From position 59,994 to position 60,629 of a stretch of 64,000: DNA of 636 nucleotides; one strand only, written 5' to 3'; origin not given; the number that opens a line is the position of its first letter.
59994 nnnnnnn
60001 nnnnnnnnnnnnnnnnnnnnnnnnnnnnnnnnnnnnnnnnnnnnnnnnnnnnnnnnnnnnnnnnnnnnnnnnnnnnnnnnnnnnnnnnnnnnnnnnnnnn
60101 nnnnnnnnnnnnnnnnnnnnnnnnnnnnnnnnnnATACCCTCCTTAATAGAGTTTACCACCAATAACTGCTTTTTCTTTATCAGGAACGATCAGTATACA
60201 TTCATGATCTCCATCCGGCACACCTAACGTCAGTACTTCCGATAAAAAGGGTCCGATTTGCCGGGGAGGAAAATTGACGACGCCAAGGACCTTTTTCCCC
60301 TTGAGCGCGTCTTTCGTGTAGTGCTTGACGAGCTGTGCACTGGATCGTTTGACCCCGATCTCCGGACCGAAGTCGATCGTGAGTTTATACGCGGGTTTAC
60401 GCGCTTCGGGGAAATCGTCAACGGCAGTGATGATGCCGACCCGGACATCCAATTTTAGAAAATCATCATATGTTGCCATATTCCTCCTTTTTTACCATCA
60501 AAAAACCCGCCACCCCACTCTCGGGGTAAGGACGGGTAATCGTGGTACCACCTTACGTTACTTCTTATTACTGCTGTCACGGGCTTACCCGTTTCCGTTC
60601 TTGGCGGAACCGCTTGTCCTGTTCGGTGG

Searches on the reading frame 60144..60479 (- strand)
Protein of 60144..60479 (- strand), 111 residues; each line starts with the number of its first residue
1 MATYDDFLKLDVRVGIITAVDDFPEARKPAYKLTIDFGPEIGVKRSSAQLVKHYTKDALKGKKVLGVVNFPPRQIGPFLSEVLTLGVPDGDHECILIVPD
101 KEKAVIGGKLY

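Call 8: search_protein_families(library=pfam, proteins=[window:60144-60479:-])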
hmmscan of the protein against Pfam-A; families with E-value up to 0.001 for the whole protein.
window:60144-60479:- (111 aa): 1 family
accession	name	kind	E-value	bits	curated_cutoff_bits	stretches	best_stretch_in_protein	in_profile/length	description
PF01588.26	tRNA_bind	-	8.7e-11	42.2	27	1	12-102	1-90/96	Putative tRNA binding domain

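Call 9: search_protein_families(library=ncbifam, proteins=[window:60144-60479:-])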
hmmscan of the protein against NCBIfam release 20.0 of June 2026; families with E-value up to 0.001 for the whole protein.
window:60144-60479:- (111 aa): 9 families
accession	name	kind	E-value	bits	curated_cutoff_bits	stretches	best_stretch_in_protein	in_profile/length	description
NF007495.0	PRK10089.1-4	equivalog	5e-45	152.7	117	1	2-110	5-112/113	tRNA-binding protein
NF007494.0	PRK10089.1-3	equivalog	6.7e-42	142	109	1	1-103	3-105/112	tRNA-binding protein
TIGR02222.1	chap_CsaA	subfamily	1.6e-39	134.2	119.65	1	4-104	1-101/107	export-related chaperone CsaA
NF007493.0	PRK10089.1-2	equivalog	4.1e-37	126.7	160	1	3-104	5-106/112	tRNA-binding protein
NF007496.0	PRK10089.1-5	equivalog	6.2e-34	116.5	171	1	1-102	1-101/109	chaperone CsaA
NF001100.0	PRK00133.1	equivalog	1.8e-12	46.6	587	1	3-103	572-669/676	methionine--tRNA ligase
TIGR00399.1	metG_C_term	equivalog_domain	1.5e-11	44.3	116.65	1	3-104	35-133/139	methionine--tRNA ligase subunit beta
NF008900.0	PRK12267.1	equivalog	7.6e-09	34.6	598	1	3-101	544-640/648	methionine--tRNA ligase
NF007492.0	PRK10089.1-1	equivalog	3.4e-08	33.4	150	1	3-101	5-101/110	tRNA-binding protein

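Call 19: find_related_loci(query=window:60144-60479:-, collection=metagenome_contigs, flank=2500)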
Query window:60144-60479:- (111 aa) in metagenome_contigs; peptide patterns used: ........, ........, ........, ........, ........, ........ (x = any residue, [..] = any of these).
600 stretches matched a pattern (row limit reached: there are more); 462 encode a relative of the query (tblastn E <= 1e-3); the best 80 are kept; 80 distinct loci.
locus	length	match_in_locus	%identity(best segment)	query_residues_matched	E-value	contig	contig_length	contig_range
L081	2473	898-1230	82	1-111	8e-61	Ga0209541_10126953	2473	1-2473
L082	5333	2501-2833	84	1-111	4e-60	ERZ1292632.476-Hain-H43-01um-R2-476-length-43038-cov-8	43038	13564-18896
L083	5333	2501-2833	83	1-111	4e-60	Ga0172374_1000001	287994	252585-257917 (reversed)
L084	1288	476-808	83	1-111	6e-63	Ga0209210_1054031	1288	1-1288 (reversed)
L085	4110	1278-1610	81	1-111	3e-59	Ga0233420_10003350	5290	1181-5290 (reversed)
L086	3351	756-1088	83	1-111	4e-59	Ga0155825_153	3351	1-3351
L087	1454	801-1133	81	1-111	2e-61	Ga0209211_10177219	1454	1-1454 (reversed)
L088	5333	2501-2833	83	1-111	4e-59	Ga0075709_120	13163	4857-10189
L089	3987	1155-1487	82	1-111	3e-59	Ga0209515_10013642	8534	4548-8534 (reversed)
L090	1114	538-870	80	1-111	3e-62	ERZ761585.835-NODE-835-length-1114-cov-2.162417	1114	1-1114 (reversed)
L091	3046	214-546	81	1-111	2e-58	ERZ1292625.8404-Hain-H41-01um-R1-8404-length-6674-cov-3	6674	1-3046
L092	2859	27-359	81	1-111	2e-58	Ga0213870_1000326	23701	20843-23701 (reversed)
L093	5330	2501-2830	83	1-111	2e-57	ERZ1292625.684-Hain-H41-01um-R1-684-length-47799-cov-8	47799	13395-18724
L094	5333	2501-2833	79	1-111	3e-57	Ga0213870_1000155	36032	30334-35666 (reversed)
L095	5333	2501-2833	80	1-111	1e-56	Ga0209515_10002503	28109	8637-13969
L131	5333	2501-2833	67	1-111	8e-45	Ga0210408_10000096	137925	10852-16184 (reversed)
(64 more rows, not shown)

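Call 43: search_protein_families(library=ncbifam, proteins=[L083:2839-4287:+, L085:1615-3063:+, L093:3688-5133:+, L094:2838-4073:+, L131:2852-3898:+], max_evalue=1e-10)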
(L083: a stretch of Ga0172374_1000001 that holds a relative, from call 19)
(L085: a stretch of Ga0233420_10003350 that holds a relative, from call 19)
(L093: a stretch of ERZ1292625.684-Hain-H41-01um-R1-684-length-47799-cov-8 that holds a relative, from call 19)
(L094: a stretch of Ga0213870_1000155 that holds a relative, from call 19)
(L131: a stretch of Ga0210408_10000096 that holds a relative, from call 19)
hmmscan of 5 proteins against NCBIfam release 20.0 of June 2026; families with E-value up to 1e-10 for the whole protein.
L083:2839-4287:+ (482 aa): 7 families
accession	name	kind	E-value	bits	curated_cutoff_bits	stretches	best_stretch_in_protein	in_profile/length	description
TIGR00408.1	proS_fam_I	equivalog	2e-170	567.8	437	1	12-482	3-475/475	proline--tRNA ligase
NF006625.0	PRK09194.1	equivalog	6.1e-31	107.9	558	1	234-384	410-556/559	proline--tRNA ligase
NF008979.1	PRK12325.1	exception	3.3e-30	105.3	550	1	235-383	288-433/437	proline--tRNA ligase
TIGR00409.1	proS_fam_II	equivalog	3.3e-27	95.6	306.7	1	234-387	416-566/568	proline--tRNA ligase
TIGR00418.1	thrS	equivalog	1.4e-17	63.9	383.65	1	283-386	465-561/565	threonine--tRNA ligase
NF003068.0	PRK03991.1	equivalog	2e-14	52.9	484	1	283-393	492-595/613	threonine--tRNA ligase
NF003211.1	PRK04173.1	equivalog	3e-11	42.9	312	0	282-381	356-449/454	glycine--tRNA ligase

L085:1615-3063:+ (482 aa): 6 families
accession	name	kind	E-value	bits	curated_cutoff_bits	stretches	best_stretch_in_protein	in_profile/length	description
TIGR00408.1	proS_fam_I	equivalog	1.9e-178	594.2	437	1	12-482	3-475/475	proline--tRNA ligase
NF006625.0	PRK09194.1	equivalog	9.1e-29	100.8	558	1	230-383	406-555/559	proline--tRNA ligase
NF008979.1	PRK12325.1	exception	3.5e-27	95.3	550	1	223-382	276-432/437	proline--tRNA ligase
TIGR00409.1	proS_fam_II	equivalog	1.6e-25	90.1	306.7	1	225-388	407-567/568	proline--tRNA ligase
TIGR00418.1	thrS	equivalog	2.8e-15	56.2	383.65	0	284-388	466-563/565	threonine--tRNA ligase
NF003068.0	PRK03991.1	equivalog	7.9e-15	54.2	484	1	283-393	492-595/613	threonine--tRNA ligase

L093:3688-5133:+ (481 aa): 7 families
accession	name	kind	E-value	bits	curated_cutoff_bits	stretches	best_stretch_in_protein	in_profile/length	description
TIGR00408.1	proS_fam_I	equivalog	1e-175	585.2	437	1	10-481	3-475/475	proline--tRNA ligase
NF006625.0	PRK09194.1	equivalog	6.7e-25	88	558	1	232-384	410-557/559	proline--tRNA ligase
NF008979.1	PRK12325.1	exception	3.6e-24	85.4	550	1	233-382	288-433/437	proline--tRNA ligase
TIGR00409.1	proS_fam_II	equivalog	8.8e-19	67.8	306.7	1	232-382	416-562/568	proline--tRNA ligase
NF003211.1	PRK04173.1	equivalog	2.8e-13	49.5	312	1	95-378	151-447/454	glycine--tRNA ligase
NF003068.0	PRK03991.1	equivalog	1e-12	47.3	484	0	264-391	471-594/613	threonine--tRNA ligase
TIGR00418.1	thrS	equivalog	6.2e-12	45.2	383.65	0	281-384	465-560/565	threonine--tRNA ligase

L094:2838-4073:+ (411 aa): 8 families
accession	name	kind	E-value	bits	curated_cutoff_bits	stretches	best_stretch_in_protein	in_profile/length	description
NF006625.0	PRK09194.1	equivalog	9.5e-140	467.1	558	2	1-234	1-235/559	proline--tRNA ligase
TIGR00409.1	proS_fam_II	equivalog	6.1e-129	431.5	306.7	2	1-235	1-236/568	proline--tRNA ligase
NF008979.1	PRK12325.1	exception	1.7e-118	396.3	550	2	1-223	1-224/437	proline--tRNA ligase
TIGR00408.1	proS_fam_I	equivalog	2e-36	125.9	437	2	250-398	213-365/475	proline--tRNA ligase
TIGR00418.1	thrS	equivalog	6.3e-27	94.7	383.65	1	33-190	187-345/565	threonine--tRNA ligase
NF003068.0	PRK03991.1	equivalog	7.6e-14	51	484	1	49-408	229-586/613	threonine--tRNA ligase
NF003211.1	PRK04173.1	equivalog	5e-13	48.7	312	0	121-384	182-426/454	glycine--tRNA ligase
TIGR00389.1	glyS_dimeric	equivalog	8.5e-11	41.1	243.3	0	314-382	465-531/565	glycine--tRNA ligase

L131:2852-3898:+ (348 aa): 2 families
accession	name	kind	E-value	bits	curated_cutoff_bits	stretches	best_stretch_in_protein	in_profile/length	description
TIGR00378.1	cax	equivalog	8.9e-118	393.5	211.15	1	8-345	1-349/349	calcium/proton exchanger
TIGR00846.1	caca2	superfamily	2.1e-99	332.8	317.45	1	5-345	16-372/372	calcium/proton exchanger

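Call 52: find_encoding_contigs(protein=window:60144-60479:-, flank=10000, max_places=6)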
Protein window:60144-60479:- (111 aa): 5 contigs read that carry it; 4 places shown.
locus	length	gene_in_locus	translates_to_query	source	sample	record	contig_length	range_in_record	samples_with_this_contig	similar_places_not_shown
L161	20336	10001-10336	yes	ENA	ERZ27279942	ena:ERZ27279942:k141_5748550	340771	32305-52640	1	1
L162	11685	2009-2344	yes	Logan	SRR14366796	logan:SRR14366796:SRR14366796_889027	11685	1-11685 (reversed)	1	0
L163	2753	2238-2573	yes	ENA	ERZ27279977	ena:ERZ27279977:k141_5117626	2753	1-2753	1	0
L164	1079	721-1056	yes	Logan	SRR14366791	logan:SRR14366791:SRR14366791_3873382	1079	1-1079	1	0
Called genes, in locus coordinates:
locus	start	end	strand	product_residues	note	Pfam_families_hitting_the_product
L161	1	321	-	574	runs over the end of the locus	PF13231:PMT_2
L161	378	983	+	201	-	PF01712:dNK, PF13238:AAA_18 (weak)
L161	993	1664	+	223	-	PF00702:Hydrolase, PF13419:HAD_2, PF13242:Hydrolase_like (weak)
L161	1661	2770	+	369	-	PF05014:Nuc_deoxyrib_tr, PF02223:Thymidylate_kin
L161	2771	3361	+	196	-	PF00300:His_Phos_1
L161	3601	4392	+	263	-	-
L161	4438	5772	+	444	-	PF00464:SHMT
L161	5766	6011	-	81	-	-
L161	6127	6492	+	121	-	-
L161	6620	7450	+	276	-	PF00318:Ribosomal_S2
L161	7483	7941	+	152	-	PF00889:EF_TS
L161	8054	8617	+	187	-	PF01765:RRF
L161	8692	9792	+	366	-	PF02163:Peptidase_M50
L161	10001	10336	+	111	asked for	PF01588:tRNA_bind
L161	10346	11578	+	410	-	PF00587:tRNA-synt_2b, PF03129:HGTP_anticodon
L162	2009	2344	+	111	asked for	PF01588:tRNA_bind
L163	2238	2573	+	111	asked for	PF01588:tRNA_bind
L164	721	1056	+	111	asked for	PF01588:tRNA_bind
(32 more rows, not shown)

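Call 55: find_homologous_proteins(query=window:60144-60479:-, max_evalue=1e-20)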
Query window:60144-60479:- (111 aa): 7996 proteins with E <= 1e-20 among 8000 candidates; the best 120 are listed.
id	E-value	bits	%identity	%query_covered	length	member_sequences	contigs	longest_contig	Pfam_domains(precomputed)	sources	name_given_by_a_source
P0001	5.2e-67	241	100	100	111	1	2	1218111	PF01588.27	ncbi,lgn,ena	-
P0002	6.2e-59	215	88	100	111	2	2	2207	PF01588.27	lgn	-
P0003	1.7e-58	214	86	100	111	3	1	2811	PF01588.27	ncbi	-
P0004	1.7e-58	214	87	100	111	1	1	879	PF01588.27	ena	-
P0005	3.1e-58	213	86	100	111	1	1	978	PF01588.27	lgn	-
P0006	3.7e-58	213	85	100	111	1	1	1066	PF01588.27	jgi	-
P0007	4.0e-58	212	86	100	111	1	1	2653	PF01588.27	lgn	-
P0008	5.9e-58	212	85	100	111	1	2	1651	PF01588.27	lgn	-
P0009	1.5e-57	211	86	100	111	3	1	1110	PF01588.27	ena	-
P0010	1.5e-57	211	87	100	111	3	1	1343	PF01588.27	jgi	jgi:tRNA-binding protein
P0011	1.8e-57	210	86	100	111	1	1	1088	PF01588.27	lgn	-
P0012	1.8e-57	210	85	100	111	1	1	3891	PF01588.27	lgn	-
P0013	2.1e-57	210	86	100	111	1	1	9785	PF01588.27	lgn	-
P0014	2.4e-57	210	86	100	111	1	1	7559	PF01588.27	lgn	-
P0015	2.5e-57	210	85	100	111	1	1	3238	PF01588.27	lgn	-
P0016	3.4e-57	209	85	100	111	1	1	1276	PF01588.27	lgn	-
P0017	5.0e-57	209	85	100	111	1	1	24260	PF01588.27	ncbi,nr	ncbi:tRNA-binding protein [Candidatus Gottesmanbacteria bacterium]|nr:tRNA-binding protein [Candidat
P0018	5.3e-57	209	85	100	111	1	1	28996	PF01588.27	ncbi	-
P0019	6.7e-57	209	86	100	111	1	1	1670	PF01588.27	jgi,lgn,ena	-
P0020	9.5e-57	208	85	100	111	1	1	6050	PF01588.27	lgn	-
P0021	1.2e-56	208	83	100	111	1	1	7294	PF01588.27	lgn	-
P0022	1.4e-56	208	86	100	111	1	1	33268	PF01588.27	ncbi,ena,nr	ncbi:MAG TPA: tRNA-binding protein [Patescibacteria group bacterium]|nr:tRNA-binding protein [Patesc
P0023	1.5e-56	207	84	100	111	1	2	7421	PF01588.27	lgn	-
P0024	1.6e-56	207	86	100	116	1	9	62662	PF01588.27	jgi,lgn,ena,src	-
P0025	1.9e-56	207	83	100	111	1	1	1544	PF01588.27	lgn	-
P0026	2.7e-56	207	85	100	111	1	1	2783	PF01588.27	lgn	-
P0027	2.7e-56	207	83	100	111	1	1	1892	PF01588.27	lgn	-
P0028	2.7e-56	207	85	100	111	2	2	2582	PF01588.27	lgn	-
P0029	3.0e-56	206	84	100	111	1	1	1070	PF01588.27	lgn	-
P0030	3.5e-56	206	84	100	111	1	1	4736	PF01588.27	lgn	-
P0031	3.5e-56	206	84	100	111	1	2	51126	PF01588.27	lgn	-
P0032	3.5e-56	206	82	100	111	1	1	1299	PF01588.27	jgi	jgi:tRNA-binding protein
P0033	3.8e-56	206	80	100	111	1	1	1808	PF01588.27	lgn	-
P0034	4.6e-56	206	84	100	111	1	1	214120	PF01588.27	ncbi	-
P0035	5.0e-56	206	86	100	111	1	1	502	PF01588.27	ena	-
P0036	5.1e-56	206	84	100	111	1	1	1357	PF01588.27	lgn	-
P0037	5.2e-56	206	84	100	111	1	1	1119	PF01588.27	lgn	-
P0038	5.9e-56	205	81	100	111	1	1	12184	PF01588.27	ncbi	-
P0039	6.2e-56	205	84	100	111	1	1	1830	PF01588.27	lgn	-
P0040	7.0e-56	205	84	100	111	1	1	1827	PF01588.27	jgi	jgi:tRNA-binding protein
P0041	7.1e-56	205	86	100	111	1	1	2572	PF01588.27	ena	-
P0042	7.6e-56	205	83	100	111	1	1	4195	PF01588.27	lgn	-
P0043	8.3e-56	205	85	100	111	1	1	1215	PF01588.27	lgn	-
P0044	1.0e-55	205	82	100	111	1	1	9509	PF01588.27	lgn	-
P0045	1.0e-55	205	84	100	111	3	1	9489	PF01588.27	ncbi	-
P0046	1.1e-55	205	82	100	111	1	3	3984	PF01588.27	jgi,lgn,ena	-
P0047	1.1e-55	205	83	100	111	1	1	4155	PF01588.27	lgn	-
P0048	1.1e-55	205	83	100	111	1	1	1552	PF01588.27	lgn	-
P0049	1.1e-55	205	82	100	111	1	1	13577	PF01588.27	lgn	-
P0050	1.2e-55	204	85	100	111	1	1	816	PF01588.27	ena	-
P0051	1.3e-55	204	82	100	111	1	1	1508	PF01588.27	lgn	-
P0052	1.3e-55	204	85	100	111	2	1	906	PF01588.27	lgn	-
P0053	1.3e-55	204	82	100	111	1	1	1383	PF01588.27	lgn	-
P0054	1.4e-55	204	82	100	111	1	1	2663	PF01588.27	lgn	-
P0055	1.5e-55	204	83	100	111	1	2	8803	PF01588.27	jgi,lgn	-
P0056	1.7e-55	204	84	100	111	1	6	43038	PF01588.27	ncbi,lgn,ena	-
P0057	1.8e-55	204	82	100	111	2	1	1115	PF01588.27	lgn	-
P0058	1.9e-55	204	83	100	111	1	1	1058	PF01588.27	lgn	-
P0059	1.9e-55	204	83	100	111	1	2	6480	PF01588.27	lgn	-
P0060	2.4e-55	203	84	100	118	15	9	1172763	PF01588.27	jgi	-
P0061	2.6e-55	203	83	100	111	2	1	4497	PF01588.27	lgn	-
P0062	2.6e-55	203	82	100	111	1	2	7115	PF01588.27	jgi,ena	-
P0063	2.7e-55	203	82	100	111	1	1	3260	PF01588.27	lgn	-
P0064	2.7e-55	203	85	100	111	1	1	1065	PF01588.27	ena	-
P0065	2.7e-55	203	83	100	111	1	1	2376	PF01588.27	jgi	jgi:tRNA-binding protein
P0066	2.8e-55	203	83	100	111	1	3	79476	PF01588.27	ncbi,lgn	-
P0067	3.1e-55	203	83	100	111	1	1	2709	PF01588.27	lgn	-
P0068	3.5e-55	203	83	100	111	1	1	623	PF01588.27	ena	-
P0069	4.1e-55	203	84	100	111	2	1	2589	PF01588.27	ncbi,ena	-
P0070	5.3e-55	202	82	100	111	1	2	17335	PF01588.27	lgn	-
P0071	5.4e-55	202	84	100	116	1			PF01588.27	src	-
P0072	5.6e-55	202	81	100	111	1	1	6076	PF01588.27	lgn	-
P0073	6.0e-55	202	83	100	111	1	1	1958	PF01588.27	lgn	-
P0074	6.0e-55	202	82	100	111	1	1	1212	PF01588.27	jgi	jgi:tRNA-binding protein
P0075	6.2e-55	202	81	100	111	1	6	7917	PF01588.27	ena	-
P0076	6.4e-55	202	84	100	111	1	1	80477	PF01588.27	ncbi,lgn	-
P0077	6.8e-55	202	85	100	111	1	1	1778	PF01588.27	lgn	-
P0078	7.1e-55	202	85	100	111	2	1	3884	PF01588.27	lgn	-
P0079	7.2e-55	202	82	100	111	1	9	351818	PF01588.27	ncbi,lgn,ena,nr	ncbi:tRNA-binding protein [Candidatus Gottesmanbacteria bacterium]|nr:tRNA-binding protein [Candidat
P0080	7.4e-55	202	83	100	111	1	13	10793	PF01588.27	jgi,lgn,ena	-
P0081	7.4e-55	202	82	100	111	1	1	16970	PF01588.27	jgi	jgi:tRNA-binding protein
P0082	7.5e-55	202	84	100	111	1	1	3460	PF01588.27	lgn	-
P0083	8.1e-55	202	83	100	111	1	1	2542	PF01588.27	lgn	-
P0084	8.1e-55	202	83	100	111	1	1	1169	PF01588.27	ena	-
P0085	9.6e-55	202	80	100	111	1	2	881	PF01588.27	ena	-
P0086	9.7e-55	202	83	100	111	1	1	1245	PF01588.27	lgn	-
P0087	9.8e-55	202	81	100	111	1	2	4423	PF01588.27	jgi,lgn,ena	-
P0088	1.0e-54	201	83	100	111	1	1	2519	PF01588.27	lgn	-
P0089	1.1e-54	201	81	100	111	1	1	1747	PF01588.27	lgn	-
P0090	1.1e-54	201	83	100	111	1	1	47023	PF01588.27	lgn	-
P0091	1.2e-54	201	83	100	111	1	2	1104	PF01588.27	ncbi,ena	-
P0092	1.2e-54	201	83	100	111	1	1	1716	PF01588.27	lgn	-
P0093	1.2e-54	201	83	100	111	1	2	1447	PF01588.27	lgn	-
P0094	1.2e-54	201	80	100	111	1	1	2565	PF01588.27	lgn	-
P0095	1.3e-54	201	84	100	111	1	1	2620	PF01588.27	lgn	-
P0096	1.3e-54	201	81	100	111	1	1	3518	PF01588.27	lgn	-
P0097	1.4e-54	201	81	100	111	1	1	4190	PF01588.27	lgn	-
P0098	1.4e-54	201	81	100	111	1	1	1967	PF01588.27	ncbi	-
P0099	1.4e-54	201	81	100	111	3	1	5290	PF01588.27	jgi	-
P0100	1.4e-54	201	82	100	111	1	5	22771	PF01588.27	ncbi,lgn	-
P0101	1.4e-54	201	84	100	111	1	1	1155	PF01588.27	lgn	-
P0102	1.5e-54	201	83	100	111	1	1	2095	PF01588.27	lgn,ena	-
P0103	1.5e-54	201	82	100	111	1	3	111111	PF01588.27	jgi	-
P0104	1.6e-54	201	81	100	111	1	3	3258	PF01588.27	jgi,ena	-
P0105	1.6e-54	201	85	100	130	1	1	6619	PF01588.27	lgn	-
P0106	1.6e-54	201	85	100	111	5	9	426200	PF01588.27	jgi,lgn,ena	-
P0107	1.7e-54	201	82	100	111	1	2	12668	PF01588.27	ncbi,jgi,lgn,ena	-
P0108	1.8e-54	201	81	100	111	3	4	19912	PF01588.27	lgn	-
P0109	1.8e-54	201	82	100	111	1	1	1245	PF01588.27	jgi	jgi:tRNA-binding protein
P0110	2.0e-54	201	81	100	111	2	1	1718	PF01588.27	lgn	-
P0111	2.0e-54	201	84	100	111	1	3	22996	PF01588.27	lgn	-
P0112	2.0e-54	201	82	100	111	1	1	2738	PF01588.27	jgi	jgi:tRNA-binding protein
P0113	2.0e-54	201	80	100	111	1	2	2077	PF01588.27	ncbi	-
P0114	2.1e-54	200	82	100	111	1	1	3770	PF01588.27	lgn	-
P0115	2.1e-54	200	81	100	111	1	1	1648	PF01588.27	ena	-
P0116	2.1e-54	200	82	100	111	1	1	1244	PF01588.27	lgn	-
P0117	2.2e-54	200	82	100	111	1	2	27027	PF01588.27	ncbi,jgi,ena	-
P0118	2.2e-54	200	81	100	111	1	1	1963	PF01588.27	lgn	-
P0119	2.4e-54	200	83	100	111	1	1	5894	PF01588.27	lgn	-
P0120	2.4e-54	200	80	100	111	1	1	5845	PF01588.27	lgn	-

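Call 56: find_encoding_contigs(protein=P0017, flank=6000, max_places=2)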
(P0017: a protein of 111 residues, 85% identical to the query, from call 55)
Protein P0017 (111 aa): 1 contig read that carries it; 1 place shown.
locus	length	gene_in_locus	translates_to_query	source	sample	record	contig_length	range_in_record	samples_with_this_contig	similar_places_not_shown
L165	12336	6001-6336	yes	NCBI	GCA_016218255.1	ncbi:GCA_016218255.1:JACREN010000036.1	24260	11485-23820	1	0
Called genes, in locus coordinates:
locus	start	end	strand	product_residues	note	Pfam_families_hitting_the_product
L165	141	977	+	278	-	PF00318:Ribosomal_S2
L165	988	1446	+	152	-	PF00889:EF_TS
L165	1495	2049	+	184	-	PF01765:RRF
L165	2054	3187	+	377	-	PF02163:Peptidase_M50, PF13180:PDZ_2 (faint), PF17820:PDZ_6 (faint)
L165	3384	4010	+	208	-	PF00696:AA_kinase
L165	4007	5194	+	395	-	PF00171:Aldedh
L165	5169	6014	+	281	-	PF02558:ApbA (weak), PF03807:F420_oxidored, PF14748:P5CR_dimer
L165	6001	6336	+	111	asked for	PF01588:tRNA_bind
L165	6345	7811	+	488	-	PF00587:tRNA-synt_2b, PF03129:HGTP_anticodon, PF09180:ProRS-C_1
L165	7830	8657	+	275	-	-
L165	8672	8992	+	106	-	PF11969:DcpS_C, PF01230:HIT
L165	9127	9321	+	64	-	PF01165:Ribosomal_S21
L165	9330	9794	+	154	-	PF09424:YqeY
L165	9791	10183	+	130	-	PF02130:YbeY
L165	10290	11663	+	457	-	PF13177:DNA_pol3_delta2, PF00004:AAA, PF13401:AAA_22 (faint), PF22608:DNAX_ATPase_lid (weak), PF20964:DnaX_C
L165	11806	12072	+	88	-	PF02575:YbaB_DNA_bd (weak)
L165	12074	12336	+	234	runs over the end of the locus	PF00294:PfkB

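Call 57: find_encoding_contigs(protein=P0079, flank=6000, max_places=2)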
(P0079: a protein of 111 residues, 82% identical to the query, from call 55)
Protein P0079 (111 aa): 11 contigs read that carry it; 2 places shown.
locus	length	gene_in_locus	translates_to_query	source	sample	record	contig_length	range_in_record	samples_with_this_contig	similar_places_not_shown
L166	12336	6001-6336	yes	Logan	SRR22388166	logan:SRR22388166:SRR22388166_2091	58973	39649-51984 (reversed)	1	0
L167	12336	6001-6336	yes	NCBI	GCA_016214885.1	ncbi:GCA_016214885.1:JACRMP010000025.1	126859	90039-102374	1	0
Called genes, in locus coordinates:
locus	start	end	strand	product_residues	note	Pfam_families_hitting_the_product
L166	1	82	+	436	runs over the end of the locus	PF00464:SHMT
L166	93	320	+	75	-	-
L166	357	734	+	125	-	-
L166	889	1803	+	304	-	PF00318:Ribosomal_S2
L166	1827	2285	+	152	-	PF00889:EF_TS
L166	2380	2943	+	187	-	PF01765:RRF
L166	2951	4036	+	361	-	PF02163:Peptidase_M50, PF17820:PDZ_6 (weak)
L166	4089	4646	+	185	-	-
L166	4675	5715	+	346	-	PF18915:DUF5667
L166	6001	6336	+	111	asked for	PF01588:tRNA_bind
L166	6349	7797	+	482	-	PF00587:tRNA-synt_2b, PF03129:HGTP_anticodon, PF09180:ProRS-C_1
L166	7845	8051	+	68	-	-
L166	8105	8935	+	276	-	PF01368:DHH (faint)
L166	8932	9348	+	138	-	PF11969:DcpS_C, PF01230:HIT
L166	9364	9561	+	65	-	PF01165:Ribosomal_S21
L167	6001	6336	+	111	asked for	PF01588:tRNA_bind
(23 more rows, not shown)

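Call 58: find_encoding_contigs(protein=P0060, flank=6000, max_places=2)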
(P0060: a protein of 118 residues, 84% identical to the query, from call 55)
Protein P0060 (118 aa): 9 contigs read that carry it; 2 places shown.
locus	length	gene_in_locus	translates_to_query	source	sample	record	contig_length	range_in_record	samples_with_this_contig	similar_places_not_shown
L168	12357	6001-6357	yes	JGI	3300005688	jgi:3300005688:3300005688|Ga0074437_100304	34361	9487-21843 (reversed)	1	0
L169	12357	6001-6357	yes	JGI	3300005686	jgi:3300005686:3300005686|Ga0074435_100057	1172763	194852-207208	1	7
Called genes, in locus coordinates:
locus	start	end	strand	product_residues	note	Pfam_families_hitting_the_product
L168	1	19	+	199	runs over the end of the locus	PF00300:His_Phos_1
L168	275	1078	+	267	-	-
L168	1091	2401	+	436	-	PF00464:SHMT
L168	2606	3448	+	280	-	PF00318:Ribosomal_S2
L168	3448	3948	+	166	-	PF00889:EF_TS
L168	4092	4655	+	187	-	PF01765:RRF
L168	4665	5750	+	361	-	PF02163:Peptidase_M50, PF13180:PDZ_2, PF17820:PDZ_6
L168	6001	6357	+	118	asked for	PF01588:tRNA_bind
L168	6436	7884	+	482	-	PF00587:tRNA-synt_2b, PF03129:HGTP_anticodon, PF09180:ProRS-C_1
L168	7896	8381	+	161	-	-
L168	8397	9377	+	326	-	-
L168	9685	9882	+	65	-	PF01165:Ribosomal_S21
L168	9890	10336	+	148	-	PF09424:YqeY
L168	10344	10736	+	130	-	PF02130:YbeY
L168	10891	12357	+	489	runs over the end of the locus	PF05496:RuvB_N (faint), PF07728:AAA_5 (faint), PF13401:AAA_22 (faint), PF13177:DNA_pol3_delta2, PF00004:AAA, PF13604:AAA_30 (faint), PF21960:RCF1-5-like_lid (faint), PF20964:DnaX_C (weak), +2 more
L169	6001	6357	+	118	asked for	PF01588:tRNA_bind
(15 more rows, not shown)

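Call 59: find_encoding_contigs(protein=P0106, flank=6000, max_places=2)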
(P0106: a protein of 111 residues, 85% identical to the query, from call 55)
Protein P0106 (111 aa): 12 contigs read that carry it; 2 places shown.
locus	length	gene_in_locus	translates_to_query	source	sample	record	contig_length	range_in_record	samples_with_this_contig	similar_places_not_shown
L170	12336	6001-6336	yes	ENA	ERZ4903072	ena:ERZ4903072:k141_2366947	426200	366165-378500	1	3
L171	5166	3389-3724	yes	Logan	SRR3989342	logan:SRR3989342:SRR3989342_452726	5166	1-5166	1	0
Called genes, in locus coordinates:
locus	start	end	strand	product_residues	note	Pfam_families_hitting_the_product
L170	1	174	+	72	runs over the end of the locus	-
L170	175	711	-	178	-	PF00485:PRK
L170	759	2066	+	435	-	PF00464:SHMT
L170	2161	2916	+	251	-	PF00318:Ribosomal_S2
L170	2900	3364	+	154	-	PF00889:EF_TS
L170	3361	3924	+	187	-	PF01765:RRF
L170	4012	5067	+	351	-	PF02163:Peptidase_M50, PF13180:PDZ_2, PF17820:PDZ_6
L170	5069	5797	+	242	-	-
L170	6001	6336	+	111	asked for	PF01588:tRNA_bind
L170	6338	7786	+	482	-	PF00587:tRNA-synt_2b, PF03129:HGTP_anticodon, PF09180:ProRS-C_1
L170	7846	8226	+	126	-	PF01371:Trp_repressor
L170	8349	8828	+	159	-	-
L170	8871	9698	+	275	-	PF09828:ChrB_C (weak)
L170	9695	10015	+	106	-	PF11969:DcpS_C, PF01230:HIT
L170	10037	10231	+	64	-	PF01165:Ribosomal_S21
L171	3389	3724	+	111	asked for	PF01588:tRNA_bind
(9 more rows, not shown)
